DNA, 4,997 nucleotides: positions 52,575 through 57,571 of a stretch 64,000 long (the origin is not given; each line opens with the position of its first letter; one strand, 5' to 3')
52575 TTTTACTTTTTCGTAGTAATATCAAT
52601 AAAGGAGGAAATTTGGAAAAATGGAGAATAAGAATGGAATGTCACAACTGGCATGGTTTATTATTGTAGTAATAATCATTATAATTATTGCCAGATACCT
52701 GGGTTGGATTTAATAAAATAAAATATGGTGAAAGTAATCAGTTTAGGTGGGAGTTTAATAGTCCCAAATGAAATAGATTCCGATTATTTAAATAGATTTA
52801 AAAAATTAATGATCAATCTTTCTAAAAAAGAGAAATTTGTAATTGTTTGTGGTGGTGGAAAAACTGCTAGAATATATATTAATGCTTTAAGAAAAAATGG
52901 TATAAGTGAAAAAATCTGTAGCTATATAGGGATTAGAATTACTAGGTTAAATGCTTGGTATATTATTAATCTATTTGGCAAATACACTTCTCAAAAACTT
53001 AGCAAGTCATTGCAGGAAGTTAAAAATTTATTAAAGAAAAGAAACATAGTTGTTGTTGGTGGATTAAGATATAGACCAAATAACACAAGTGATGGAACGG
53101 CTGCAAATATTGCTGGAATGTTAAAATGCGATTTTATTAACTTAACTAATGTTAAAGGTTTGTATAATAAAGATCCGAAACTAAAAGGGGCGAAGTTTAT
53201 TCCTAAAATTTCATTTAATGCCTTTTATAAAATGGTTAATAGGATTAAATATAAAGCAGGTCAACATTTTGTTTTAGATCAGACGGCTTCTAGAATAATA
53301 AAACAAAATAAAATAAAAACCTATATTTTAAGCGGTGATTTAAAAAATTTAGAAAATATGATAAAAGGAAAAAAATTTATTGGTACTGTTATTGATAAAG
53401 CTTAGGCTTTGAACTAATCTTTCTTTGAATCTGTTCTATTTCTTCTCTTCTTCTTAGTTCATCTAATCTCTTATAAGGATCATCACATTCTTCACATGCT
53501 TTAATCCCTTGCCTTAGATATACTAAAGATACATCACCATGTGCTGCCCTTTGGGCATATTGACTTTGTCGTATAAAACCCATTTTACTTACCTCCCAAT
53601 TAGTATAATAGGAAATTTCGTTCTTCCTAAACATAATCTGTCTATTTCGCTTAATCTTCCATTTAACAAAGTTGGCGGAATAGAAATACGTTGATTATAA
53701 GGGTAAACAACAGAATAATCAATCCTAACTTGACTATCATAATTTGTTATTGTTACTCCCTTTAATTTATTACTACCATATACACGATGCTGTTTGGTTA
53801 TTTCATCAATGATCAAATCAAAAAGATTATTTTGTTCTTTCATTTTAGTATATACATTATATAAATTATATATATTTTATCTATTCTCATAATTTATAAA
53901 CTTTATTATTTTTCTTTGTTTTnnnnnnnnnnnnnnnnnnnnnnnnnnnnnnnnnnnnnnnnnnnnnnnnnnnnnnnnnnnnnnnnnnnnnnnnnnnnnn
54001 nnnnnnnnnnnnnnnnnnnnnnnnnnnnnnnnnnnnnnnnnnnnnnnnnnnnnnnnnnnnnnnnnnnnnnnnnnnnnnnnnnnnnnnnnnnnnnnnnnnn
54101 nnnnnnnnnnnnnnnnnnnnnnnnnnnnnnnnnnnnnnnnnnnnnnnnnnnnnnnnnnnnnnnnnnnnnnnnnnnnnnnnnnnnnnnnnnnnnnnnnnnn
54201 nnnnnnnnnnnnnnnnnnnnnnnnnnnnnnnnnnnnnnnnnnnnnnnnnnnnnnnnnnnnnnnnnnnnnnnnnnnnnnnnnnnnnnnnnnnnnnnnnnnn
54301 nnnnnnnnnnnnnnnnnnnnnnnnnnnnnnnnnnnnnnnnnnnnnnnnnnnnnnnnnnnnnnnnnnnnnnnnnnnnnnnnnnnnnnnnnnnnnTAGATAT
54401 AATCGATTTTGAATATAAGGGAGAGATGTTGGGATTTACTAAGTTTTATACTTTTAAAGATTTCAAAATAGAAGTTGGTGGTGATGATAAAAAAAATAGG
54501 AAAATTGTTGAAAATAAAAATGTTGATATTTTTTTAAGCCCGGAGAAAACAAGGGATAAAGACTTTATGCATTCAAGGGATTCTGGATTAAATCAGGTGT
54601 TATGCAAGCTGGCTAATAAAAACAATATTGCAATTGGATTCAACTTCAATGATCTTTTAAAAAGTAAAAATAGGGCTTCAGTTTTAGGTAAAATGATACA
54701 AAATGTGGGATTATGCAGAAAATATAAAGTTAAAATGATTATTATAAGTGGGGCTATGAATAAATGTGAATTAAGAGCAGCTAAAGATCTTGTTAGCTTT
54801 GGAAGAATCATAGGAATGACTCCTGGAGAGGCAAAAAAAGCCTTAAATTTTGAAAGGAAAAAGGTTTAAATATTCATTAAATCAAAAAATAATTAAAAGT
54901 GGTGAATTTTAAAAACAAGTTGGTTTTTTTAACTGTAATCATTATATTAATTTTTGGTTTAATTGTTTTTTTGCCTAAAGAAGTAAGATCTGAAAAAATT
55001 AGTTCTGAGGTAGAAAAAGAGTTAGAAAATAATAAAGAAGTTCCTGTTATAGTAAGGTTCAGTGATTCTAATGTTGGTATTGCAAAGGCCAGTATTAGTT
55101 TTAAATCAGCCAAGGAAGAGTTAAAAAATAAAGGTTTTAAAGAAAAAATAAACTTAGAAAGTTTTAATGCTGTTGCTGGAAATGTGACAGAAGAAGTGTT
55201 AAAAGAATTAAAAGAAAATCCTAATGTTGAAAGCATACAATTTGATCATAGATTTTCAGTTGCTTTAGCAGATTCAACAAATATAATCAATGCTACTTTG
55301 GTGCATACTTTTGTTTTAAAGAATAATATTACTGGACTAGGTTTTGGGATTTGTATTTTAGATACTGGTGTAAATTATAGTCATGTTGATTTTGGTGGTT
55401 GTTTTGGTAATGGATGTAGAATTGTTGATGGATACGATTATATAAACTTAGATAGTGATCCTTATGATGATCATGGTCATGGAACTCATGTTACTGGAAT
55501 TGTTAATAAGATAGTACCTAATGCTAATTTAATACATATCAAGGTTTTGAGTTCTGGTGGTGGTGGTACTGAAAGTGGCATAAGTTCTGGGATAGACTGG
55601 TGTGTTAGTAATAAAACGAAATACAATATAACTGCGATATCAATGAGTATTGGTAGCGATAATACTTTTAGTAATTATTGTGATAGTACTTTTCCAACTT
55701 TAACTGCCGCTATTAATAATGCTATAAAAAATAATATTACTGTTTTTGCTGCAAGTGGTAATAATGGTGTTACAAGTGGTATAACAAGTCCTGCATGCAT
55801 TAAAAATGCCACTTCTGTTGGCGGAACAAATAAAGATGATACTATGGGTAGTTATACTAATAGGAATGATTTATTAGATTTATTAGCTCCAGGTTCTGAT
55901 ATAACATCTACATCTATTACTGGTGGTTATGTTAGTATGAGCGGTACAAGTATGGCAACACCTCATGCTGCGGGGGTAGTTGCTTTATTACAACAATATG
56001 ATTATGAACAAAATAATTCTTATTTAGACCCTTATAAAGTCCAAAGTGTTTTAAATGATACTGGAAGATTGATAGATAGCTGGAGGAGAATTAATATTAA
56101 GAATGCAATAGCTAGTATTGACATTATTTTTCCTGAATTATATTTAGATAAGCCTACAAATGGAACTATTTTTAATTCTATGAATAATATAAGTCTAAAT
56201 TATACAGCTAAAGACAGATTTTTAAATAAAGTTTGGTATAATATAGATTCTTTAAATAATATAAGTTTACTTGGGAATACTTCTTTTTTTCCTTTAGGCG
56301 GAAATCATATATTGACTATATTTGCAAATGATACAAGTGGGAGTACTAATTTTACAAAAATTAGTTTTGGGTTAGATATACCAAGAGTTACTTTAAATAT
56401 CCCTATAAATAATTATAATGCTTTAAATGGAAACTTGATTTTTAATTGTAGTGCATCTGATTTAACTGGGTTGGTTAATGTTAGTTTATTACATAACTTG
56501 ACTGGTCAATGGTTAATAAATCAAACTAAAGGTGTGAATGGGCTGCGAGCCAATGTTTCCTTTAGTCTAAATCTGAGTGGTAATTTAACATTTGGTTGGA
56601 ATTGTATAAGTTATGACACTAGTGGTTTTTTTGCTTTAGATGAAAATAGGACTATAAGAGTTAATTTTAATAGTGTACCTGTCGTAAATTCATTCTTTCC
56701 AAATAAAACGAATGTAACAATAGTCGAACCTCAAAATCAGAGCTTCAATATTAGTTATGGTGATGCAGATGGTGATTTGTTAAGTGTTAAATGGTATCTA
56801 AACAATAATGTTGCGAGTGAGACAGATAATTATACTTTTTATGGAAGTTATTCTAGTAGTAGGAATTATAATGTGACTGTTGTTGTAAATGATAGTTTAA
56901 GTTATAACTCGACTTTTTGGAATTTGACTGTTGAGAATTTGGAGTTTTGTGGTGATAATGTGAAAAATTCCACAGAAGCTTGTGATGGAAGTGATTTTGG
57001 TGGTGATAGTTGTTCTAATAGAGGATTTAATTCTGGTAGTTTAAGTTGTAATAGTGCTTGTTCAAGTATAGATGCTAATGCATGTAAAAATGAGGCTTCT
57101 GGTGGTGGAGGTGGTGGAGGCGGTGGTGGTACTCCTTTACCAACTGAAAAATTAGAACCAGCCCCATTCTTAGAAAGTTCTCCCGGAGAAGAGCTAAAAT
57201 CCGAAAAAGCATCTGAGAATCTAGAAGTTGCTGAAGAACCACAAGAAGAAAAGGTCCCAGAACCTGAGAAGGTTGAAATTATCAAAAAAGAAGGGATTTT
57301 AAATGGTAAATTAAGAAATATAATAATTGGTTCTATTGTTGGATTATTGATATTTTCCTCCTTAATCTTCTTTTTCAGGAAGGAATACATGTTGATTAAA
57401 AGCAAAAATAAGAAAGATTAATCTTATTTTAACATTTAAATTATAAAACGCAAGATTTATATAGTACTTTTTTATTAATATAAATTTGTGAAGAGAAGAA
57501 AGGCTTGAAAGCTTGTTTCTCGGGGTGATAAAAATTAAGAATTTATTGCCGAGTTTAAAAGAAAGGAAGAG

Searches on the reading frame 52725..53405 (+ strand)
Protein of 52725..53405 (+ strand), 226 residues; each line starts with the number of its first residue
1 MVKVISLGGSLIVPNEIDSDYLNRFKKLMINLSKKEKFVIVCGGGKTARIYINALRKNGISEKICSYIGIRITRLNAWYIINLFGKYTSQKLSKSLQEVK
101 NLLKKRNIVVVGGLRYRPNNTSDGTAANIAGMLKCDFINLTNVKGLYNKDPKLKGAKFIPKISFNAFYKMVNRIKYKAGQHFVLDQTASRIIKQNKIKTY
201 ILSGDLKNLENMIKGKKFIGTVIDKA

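Call 36: search_protein_families(library=pfam, proteins=[window:52725-53405:+], max_evalue=0.01)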
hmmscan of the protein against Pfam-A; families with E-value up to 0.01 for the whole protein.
window:52725-53405:+ (226 aa): 2 families
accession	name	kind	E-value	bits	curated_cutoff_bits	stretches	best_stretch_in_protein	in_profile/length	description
PF00696.33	AA_kinase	-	3.7e-26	92.7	24.9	1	1-203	1-234/234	Amino acid kinase family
PF00581.25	Rhodanese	-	0.003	18.4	22.2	0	15-69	45-94/102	Rhodanese-like domain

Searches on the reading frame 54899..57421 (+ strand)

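Call 12: search_protein_families(library=ncbifam, proteins=[window:54899-57421:+])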
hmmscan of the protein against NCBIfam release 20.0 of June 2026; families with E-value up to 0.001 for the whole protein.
window:54899-57421:+ (840 aa): 7 families
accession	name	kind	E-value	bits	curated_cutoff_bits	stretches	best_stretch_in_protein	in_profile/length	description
TIGR03921.1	T7SS_mycosin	equivalog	1.6e-25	90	278.75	1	145-388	11-262/353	type VII secretion-associated serine protease mycosin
NF033595.1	denti_PrtP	equivalog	3.1e-18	65.7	300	1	269-394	356-483/606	dentilisin complex serine proteinase subunit PrtP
TIGR03895.1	protease_PatA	subfamily_domain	7.9e-14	51.3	421.05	1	266-389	76-200/606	PatA/PatG family cyanobactin maturation protease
NF049966.1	QH_SP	equivalog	1.6e-13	50.5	165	1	152-367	3-195/219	subtilisin-like serine protease QhpE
NF040809.1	germ_prot_CspBA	exception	7.9e-13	46.9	1250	1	326-391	434-500/1099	bifunctional germination protease/germinant receptor pseudoprotease CspBA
NF040553.1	SGO_0316_fam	subfamily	7.2e-09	33.9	1400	1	327-371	670-714/1486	SGO_0316/SGO_0317 family LPXTG-anchored serine peptidase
NF051851.1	AtpSerPepEprS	equivalog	2.8e-08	32.3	1700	1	330-376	283-330/988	autotransporter serine peptidase EprS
